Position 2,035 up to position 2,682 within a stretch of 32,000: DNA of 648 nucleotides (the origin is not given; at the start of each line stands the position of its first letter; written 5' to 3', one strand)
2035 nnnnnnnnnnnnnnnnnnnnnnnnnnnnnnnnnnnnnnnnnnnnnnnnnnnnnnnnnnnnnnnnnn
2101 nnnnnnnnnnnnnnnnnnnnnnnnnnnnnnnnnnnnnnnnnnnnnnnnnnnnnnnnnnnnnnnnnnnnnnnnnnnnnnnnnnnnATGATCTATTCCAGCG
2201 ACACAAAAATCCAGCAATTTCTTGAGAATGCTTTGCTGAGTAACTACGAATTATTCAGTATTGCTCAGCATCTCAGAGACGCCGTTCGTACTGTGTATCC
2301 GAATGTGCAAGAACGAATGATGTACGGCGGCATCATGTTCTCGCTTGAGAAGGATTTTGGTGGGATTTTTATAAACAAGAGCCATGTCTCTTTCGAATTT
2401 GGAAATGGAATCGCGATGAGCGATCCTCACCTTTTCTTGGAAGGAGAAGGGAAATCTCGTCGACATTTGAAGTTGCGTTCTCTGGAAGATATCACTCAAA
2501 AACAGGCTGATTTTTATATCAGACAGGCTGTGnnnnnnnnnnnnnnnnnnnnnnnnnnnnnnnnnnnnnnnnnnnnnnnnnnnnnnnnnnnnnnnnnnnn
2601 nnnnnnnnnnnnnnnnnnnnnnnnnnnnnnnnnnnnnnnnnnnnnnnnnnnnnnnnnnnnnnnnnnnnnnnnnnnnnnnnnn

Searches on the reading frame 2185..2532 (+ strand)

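Call 89: search_protein_families(library=pfam, proteins=[window:2185-2532:+], max_evalue=0.01)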
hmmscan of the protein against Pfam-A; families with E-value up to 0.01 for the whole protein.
window:2185-2532:+ (116 aa): 2 families
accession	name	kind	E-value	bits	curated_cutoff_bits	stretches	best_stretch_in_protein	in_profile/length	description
PF08818.16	DUF1801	-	2.4e-15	57.1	27.2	1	26-116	4-85/85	Domain of unknown function (DU1801)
PF18899.5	DUF5655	-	1.4e-05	25.6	24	1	22-109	11-100/109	Domain of unknown function (DUF5655)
